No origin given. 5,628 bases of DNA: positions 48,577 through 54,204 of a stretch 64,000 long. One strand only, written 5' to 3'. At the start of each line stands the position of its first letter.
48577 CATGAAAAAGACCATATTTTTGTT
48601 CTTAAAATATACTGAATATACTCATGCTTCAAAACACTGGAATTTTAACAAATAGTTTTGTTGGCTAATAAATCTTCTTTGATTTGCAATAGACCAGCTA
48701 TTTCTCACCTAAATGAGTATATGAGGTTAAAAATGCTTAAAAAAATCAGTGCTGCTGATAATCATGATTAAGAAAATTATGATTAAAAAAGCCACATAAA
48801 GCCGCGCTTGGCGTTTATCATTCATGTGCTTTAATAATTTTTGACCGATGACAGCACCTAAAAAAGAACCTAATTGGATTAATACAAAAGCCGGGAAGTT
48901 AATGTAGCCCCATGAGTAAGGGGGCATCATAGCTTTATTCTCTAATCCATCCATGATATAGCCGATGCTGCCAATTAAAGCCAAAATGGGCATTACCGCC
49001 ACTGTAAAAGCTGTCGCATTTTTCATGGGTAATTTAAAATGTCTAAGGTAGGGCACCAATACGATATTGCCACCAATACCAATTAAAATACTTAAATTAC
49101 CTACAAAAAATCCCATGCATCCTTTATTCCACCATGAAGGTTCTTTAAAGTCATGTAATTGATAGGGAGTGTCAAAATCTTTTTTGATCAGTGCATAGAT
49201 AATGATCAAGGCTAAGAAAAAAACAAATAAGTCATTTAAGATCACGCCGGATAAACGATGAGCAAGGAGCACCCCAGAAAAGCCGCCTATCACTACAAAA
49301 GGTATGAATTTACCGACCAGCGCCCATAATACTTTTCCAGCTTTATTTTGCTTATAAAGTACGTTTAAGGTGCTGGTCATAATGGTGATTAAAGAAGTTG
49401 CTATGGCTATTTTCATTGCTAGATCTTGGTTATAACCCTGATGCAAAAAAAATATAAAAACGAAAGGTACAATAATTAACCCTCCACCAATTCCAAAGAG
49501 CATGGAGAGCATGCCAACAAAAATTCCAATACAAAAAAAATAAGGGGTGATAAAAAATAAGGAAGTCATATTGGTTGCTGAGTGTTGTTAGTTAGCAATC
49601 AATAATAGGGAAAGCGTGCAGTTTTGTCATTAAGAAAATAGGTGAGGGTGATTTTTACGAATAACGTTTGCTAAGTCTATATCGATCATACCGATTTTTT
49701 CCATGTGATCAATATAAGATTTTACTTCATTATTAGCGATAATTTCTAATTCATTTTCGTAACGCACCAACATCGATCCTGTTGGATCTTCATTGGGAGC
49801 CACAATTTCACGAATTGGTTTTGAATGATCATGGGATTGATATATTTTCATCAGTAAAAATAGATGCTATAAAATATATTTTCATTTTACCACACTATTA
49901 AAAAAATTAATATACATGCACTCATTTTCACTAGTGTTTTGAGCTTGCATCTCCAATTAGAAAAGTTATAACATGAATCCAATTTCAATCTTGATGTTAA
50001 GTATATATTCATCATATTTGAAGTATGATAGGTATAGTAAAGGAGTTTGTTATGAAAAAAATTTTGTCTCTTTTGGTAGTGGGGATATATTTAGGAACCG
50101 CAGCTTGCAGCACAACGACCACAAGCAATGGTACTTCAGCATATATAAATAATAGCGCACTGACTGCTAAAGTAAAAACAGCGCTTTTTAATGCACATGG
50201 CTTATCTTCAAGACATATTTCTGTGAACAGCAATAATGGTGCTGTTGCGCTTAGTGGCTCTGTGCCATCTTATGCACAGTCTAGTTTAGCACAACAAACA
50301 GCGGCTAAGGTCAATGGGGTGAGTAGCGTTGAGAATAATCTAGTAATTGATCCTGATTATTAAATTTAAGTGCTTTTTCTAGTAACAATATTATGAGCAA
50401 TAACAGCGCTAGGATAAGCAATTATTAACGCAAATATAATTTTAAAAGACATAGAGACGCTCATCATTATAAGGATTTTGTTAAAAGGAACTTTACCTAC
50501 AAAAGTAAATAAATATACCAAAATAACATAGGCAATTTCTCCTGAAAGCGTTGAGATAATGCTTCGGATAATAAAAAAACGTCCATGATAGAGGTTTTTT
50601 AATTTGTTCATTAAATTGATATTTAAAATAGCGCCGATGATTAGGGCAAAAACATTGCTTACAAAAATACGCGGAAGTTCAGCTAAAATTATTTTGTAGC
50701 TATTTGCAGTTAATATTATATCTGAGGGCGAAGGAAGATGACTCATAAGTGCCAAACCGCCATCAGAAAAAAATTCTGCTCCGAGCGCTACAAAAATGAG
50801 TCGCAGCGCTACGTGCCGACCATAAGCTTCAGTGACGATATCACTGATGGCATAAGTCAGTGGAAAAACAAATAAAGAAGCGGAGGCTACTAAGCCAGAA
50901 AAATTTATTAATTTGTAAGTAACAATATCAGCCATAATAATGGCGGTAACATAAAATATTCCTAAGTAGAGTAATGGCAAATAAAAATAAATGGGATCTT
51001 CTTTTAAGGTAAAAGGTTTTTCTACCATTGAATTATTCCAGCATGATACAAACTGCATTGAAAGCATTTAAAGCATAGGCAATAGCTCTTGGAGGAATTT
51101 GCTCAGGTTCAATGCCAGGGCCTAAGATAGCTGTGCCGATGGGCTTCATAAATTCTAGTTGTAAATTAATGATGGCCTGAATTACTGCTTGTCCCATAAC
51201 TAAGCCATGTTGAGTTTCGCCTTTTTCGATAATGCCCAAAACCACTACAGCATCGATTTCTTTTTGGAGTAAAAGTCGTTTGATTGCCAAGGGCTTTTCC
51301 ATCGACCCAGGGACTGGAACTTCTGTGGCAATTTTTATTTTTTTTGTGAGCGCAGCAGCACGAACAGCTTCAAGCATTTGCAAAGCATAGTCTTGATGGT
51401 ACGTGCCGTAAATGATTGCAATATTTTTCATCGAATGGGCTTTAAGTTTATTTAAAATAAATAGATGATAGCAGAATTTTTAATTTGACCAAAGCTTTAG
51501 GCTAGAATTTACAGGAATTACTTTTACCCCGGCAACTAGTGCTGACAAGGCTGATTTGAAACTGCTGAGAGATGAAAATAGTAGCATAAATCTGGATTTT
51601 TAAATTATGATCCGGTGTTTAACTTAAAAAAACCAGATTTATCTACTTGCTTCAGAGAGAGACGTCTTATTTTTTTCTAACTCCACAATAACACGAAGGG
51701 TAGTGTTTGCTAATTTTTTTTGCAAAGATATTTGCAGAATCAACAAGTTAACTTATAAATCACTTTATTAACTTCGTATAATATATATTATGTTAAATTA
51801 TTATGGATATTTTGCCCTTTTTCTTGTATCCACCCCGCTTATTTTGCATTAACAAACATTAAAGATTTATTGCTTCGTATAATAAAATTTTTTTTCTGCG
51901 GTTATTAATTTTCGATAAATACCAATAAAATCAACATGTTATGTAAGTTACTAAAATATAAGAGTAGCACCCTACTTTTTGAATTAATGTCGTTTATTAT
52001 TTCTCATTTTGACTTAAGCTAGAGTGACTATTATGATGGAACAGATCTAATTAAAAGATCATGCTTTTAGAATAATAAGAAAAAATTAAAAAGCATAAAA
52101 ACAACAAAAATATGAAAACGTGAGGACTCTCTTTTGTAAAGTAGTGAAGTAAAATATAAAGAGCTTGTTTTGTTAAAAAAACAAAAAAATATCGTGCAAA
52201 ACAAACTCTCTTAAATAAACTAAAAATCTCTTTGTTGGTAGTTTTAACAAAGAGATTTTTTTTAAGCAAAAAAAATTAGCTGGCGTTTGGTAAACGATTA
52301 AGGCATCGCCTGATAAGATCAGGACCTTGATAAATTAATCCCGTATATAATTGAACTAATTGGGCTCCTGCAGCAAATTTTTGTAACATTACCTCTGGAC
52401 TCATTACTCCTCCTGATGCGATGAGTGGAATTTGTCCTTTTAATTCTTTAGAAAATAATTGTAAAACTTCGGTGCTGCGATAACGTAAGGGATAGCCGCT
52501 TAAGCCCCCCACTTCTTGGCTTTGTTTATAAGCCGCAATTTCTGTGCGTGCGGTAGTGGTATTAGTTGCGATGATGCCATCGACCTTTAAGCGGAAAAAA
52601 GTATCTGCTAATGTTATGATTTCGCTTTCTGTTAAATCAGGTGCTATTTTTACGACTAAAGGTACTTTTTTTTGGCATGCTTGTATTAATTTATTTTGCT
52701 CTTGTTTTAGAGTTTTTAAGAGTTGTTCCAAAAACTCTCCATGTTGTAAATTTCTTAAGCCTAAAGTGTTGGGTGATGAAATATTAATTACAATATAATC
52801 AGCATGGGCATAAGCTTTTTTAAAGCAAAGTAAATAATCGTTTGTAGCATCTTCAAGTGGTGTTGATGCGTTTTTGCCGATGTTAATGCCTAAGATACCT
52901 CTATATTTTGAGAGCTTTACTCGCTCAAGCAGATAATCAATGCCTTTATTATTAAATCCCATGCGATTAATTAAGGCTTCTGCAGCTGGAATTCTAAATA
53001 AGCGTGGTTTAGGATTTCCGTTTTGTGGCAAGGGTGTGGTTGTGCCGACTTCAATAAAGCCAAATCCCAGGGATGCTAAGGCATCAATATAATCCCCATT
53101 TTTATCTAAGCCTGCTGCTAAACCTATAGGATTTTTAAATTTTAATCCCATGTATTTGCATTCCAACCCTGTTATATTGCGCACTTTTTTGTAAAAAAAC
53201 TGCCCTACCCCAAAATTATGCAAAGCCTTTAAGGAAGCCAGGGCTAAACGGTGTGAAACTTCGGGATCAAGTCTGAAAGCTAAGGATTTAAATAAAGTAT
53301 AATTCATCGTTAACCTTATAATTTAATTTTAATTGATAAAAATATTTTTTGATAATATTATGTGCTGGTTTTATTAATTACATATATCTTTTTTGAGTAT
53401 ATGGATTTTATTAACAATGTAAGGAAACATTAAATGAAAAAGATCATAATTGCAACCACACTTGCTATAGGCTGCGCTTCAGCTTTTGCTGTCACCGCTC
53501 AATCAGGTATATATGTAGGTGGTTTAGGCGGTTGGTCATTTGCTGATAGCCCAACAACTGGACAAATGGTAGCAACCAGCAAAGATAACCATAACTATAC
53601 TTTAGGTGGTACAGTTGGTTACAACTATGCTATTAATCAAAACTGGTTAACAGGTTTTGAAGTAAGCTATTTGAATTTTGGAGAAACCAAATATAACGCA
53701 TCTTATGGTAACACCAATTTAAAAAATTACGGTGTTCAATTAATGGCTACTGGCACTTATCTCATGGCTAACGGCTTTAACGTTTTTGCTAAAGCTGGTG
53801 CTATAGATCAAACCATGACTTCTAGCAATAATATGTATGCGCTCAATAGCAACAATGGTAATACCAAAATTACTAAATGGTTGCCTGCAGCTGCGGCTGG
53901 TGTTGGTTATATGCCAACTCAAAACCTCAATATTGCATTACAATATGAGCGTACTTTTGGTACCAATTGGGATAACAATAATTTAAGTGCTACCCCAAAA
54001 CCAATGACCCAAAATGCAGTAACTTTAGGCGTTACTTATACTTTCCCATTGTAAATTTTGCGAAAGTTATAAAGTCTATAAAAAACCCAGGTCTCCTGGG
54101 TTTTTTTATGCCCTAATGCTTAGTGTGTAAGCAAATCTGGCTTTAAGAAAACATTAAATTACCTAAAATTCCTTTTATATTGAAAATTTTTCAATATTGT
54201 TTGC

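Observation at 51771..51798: Candidate dif site: the window probably spans the replication terminus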

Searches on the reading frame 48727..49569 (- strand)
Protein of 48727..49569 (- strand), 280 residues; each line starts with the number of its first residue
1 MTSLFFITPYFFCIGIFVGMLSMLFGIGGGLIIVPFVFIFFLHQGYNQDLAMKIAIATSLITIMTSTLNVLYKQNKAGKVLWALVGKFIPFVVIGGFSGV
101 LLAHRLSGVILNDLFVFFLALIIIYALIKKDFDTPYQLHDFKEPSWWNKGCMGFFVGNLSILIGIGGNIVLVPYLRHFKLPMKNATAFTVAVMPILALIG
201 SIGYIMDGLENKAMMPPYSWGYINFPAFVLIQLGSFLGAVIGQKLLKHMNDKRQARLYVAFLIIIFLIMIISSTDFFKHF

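Call 7: search_protein_families(library=pfam, proteins=[window:48727-49569:-])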
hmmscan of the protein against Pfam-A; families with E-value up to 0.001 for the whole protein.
window:48727-49569:- (280 aa): 1 family
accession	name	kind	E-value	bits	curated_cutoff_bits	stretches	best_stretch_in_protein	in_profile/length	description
PF01925.25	TauE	-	4.1e-44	151.5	32.6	1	12-267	2-235/237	Sulfite exporter TauE/SafE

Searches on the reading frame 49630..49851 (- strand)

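Call 68: search_protein_families(library=pfam, proteins=[window:49630-49851:-], max_evalue=0.01)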
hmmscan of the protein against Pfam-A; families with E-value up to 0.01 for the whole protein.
window:49630-49851:- (73 aa): 1 family
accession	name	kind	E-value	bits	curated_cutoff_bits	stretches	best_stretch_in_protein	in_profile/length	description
PF14567.11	SUKH_5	-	0.0074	16.5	27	1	16-68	15-68/142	SMI1-KNR4 cell-wall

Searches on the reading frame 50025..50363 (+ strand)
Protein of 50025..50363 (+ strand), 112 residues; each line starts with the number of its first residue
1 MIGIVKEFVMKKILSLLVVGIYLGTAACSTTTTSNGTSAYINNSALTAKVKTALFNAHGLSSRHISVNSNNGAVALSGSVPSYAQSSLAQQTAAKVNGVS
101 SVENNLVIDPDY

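Call 7: search_protein_families(library=pfam, proteins=[window:50025-50363:+])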
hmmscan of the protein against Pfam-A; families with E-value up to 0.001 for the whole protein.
window:50025-50363:+ (112 aa): 1 family
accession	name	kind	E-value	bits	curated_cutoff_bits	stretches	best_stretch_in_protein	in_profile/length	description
PF04972.22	BON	-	1.4e-15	57.7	27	1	43-109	2-68/69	BON domain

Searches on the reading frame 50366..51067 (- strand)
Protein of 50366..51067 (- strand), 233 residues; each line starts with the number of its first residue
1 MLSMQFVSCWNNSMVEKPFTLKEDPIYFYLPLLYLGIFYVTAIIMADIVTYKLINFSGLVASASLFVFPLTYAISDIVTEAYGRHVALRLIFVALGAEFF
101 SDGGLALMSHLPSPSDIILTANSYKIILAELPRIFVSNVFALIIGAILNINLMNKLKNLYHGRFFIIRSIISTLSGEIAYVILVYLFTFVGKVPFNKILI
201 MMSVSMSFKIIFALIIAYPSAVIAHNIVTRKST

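Call 7: search_protein_families(library=pfam, proteins=[window:50366-51067:-])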
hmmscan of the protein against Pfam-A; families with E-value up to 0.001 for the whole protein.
window:50366-51067:- (233 aa): 1 family
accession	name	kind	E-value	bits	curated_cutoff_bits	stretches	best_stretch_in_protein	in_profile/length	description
PF02592.20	Vut_1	-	1.4e-26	94.1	27.2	1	63-216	2-145/152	Putative vitamin uptake transporter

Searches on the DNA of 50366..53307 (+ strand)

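Call 11: search_dna_similar(query=window:50366-53307:+, collection=plasmids, mode=near, max_rows=10)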
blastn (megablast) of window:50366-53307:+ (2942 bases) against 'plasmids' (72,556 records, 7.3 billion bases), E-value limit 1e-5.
No match.
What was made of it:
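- The 3-kb region has no near match in PLSDB (call 11).
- Tried and rejected: PLSDB megablast of the locus found nothing (call 11).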

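Call 40: search_rna_families(source=window, start=51400, end=52300, threshold=evalue, max_evalue=5)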
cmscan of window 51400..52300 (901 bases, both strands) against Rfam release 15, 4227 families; matches with E-value up to 5: 14.
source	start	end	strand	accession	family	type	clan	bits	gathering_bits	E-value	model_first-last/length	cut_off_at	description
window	51574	51653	-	RF04134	MIR7504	Gene; miRNA;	-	28.2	83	0.012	1-124/124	no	MIR7504 microRNA precursor family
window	51574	51653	+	RF04134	MIR7504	Gene; miRNA;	-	26.5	83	0.031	1-124/124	no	MIR7504 microRNA precursor family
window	52223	52263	+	RF04181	rteR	Gene; sRNA;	-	23.6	72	0.46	1-84/84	no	rteR sRNA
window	51556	51676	+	RF04342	Plastid-psbA-1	Cis-reg;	CL00153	22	54.3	3.3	1-114/114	no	Plastid-psbA-1 3UTR RNA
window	52186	52265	+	RF02074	STnc240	Gene; sRNA;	-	21.5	55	1.9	1-77/77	no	Enterobacterial sRNA STnc240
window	52220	52263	-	RF00900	mir-255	Gene; miRNA;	-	19.8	50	1.2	1-59/59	no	mir-255 microRNA precursor family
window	52212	52300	-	RF00557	L10_leader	Cis-reg; leader;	-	19.3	44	1.3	65-138/138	5'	Ribosomal protein L10 leader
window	52219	52265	+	RF00900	mir-255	Gene; miRNA;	-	18.5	50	2.7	1-59/59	no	mir-255 microRNA precursor family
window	51573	51654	-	RF03940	MIR9563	Gene; miRNA;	-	17.9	90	2.2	1-127/127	no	MIR9563 microRNA precursor family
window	52212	52264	-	RF04343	Plastid-psbA-2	Cis-reg;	CL00153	17.6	55.8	2.5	1-60/60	no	Plastid-psbA-2 3UTR RNA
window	51588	51640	+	RF00207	K10_TLS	Cis-reg;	-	17.2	43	2.3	1-48/48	no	K10 transport/localisation element (TLS)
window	51565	51656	+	RF03224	MIR9560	Gene; miRNA;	-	16.2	74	4.9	1-96/96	no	MIR9560 microRNA precursor family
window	52077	52137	+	RF01675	CrcZ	Gene; sRNA;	-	14.5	95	0.17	1-398/398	no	Pseudomonas sRNA CrcZ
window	51648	51715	-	RF01419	IsrR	Gene; antisense;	-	13.3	52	4.5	1-187/187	no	Antisense RNA which regulates isiA expression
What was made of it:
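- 51574..51700 (+): Clade-specific, nearly invariant non-coding block on the XerC side. It contains a long hairpin (about 51580-51647) followed by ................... and a T-run. It is always 110-119 nt from dif. Function unknown. No Rfam family (call 40).
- Tried and rejected: An Rfam search of the gap at a permissive E-value threshold returned only chance-level hits (call 40).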

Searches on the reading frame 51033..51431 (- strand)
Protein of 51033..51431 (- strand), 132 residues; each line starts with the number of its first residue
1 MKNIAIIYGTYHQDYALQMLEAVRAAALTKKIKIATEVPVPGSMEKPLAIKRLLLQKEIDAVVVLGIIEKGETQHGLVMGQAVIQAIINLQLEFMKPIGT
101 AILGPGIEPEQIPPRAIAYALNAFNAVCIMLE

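Call 7: search_protein_families(library=pfam, proteins=[window:51033-51431:-])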
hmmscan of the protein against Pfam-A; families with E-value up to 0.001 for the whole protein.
window:51033-51431:- (132 aa): 1 family
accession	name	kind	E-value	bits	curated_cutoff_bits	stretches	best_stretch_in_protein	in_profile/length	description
PF00885.24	DMRL_synthase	-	2.7e-22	79.6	26.7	1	3-116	3-116/139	6,7-dimethyl-8-ribityllumazine synthase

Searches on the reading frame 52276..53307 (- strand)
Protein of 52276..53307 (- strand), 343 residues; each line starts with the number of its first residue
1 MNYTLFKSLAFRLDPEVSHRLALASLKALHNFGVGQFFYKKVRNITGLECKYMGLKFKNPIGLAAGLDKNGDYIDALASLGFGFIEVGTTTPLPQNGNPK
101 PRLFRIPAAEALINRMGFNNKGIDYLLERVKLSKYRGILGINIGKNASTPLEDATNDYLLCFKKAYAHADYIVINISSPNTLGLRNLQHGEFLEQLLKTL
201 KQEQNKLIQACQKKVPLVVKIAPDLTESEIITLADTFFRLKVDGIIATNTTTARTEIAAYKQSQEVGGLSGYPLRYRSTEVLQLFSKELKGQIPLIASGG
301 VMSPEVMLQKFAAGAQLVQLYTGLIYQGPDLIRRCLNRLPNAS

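Call 7: search_protein_families(library=pfam, proteins=[window:52276-53307:-])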
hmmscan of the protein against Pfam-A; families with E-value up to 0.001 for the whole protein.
window:52276-53307:- (343 aa): 1 family
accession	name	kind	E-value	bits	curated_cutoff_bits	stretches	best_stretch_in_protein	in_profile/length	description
PF01180.27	DHO_dh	-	6.4e-79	265.6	27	1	48-340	2-288/291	Dihydroorotate dehydrogenase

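Call 16: find_encoding_contigs(protein=window:52276-53307:-, flank=10000, max_places=6)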
Protein window:52276-53307:- (343 aa): no gene with exactly this product is on record in the collection.

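Call 28: find_homologous_proteins(query=window:52276-53307:-, max_evalue=1e-60)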
Query window:52276-53307:- (343 aa): 7996 proteins with E <= 1e-60 among 8000 candidates; the best 120 are listed.
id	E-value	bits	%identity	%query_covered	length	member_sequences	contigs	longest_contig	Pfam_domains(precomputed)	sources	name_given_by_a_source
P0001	2.5e-224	761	100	100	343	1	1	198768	PF01180.28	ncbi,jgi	jgi:dihydroorotate dehydrogenase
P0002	8.7e-140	483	65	99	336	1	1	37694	PF01180.28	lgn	-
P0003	4.3e-139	481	65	98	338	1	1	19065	PF01180.28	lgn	-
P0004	6.4e-136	471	66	98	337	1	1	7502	PF03060.22,PF01180.28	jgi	jgi:dihydroorotate dehydrogenase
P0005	1.8e-134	466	64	99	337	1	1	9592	PF03060.22,PF01180.28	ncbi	-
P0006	2.1e-134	466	63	99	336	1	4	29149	PF01180.28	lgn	-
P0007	9.4e-134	464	64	99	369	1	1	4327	PF01180.28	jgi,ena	-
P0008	5.0e-132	458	63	97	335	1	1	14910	PF01180.28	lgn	-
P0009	3.7e-131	455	60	98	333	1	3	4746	PF01180.28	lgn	-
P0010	9.6e-131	454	62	98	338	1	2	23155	PF01180.28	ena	-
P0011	1.1e-130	453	62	99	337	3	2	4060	PF01180.28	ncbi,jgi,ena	jgi:dihydroorotate dehydrogenase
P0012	1.6e-130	453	62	99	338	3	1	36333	PF03060.22,PF01180.28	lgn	-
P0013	9.2e-130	450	61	99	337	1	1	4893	PF01180.28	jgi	jgi:dihydroorotate dehydrogenase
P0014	7.6e-129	447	62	98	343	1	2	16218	PF01180.28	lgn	-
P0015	8.9e-129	447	61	99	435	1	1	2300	PF01180.28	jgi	jgi:dihydroorotate dehydrogenase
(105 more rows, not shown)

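Call 29: find_encoding_contigs(protein=P0001, flank=10000, max_places=4)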
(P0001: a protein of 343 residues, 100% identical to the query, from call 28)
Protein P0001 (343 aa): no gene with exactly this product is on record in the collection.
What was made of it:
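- Tried and rejected: Exact look-ups of window proteins in the contig index found nothing (calls 16, 29).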

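Call 30: list_cluster_members(proteins=[P0001])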
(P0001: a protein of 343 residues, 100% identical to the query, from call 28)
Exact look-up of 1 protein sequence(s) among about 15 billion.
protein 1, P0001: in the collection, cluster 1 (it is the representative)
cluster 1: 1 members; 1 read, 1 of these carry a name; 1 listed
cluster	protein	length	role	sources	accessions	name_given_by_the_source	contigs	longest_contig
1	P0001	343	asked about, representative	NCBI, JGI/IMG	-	dihydroorotate dehydrogenase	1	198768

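Call 31: find_encoding_contigs(protein=P0002, flank=10000, max_places=3)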
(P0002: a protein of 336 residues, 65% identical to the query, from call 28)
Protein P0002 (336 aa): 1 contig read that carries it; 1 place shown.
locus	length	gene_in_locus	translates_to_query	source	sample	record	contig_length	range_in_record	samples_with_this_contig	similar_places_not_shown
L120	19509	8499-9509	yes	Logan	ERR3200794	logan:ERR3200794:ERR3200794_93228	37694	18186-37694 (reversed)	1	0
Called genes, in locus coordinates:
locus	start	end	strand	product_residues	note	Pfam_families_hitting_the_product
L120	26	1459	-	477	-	PF00224:PK, PF02887:PK_C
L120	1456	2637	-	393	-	PF00162:PGK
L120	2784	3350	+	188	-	PF00702:Hydrolase (weak), PF08282:Hydrolase_3 (weak)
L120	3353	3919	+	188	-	PF06835:LptC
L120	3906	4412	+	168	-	PF03968:LptD_N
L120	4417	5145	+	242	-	PF00005:ABC_tran, PF13304:AAA_21 (faint), PF12399:BCA_ABC_TP_C (weak)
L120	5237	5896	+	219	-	PF00142:Fer4_NifH (weak), PF01656:CbiA, PF06564:CBP_BcsQ (faint), PF09140:MipZ (weak), PF10609:ParA (weak), PF13614:AAA_31, PF09140:MipZ (weak), PF13614:AAA_31 (weak)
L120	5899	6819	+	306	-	PF02195:ParB_N, PF17762:HTH_ParB, PF08535:KorB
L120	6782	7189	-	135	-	-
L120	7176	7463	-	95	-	PF03937:Sdh5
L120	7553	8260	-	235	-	PF13505:OMP_b-brl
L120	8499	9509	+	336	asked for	PF01180:DHO_dh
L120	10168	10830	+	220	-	PF02661:Fic (weak)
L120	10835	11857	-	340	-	PF21338:Top1B_N_bact, PF01028:Topoisom_I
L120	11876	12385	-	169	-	PF04982:TM_HPP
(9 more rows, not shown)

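Call 32: find_encoding_contigs(protein=P0005, flank=10000, max_places=3)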
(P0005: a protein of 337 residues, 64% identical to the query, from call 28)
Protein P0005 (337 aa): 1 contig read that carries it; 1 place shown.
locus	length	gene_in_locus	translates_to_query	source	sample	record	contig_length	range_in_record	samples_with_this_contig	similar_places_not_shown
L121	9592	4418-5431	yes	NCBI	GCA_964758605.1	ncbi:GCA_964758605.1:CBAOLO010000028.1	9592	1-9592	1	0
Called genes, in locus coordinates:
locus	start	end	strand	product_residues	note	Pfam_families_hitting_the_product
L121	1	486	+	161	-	?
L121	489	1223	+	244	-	PF00005:ABC_tran, PF13304:AAA_21 (faint), PF12399:BCA_ABC_TP_C (weak)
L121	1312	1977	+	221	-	PF00142:Fer4_NifH (weak), PF01656:CbiA, PF06564:CBP_BcsQ (faint), PF09140:MipZ (weak), PF10609:ParA (weak), PF13614:AAA_31, PF09140:MipZ (weak), PF13614:AAA_31 (weak)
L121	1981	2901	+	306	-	PF02195:ParB_N, PF17762:HTH_ParB, PF08535:KorB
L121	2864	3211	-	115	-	-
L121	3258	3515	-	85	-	PF03937:Sdh5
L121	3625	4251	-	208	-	PF13505:OMP_b-brl, PF01389:OmpA_membrane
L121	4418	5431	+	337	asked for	PF01180:DHO_dh, PF03060:NMO (weak)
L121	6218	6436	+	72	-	-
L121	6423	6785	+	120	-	PF01850:PIN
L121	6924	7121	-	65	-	PF00313:CSD, PF08206:OB_RNB (weak)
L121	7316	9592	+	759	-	?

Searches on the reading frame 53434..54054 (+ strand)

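Call 7: search_protein_families(library=pfam, proteins=[window:53434-54054:+])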
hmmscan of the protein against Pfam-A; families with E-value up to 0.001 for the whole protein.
window:53434-54054:+ (206 aa): 2 families
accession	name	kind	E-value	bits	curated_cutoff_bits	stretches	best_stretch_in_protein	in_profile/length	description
PF13505.12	OMP_b-brl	-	8e-17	62.4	28.7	1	6-204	2-175/175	Outer membrane protein beta-barrel domain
PF01389.23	OmpA_membrane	-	8.2e-16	58.7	21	1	24-204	4-176/180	OmpA-like transmembrane domain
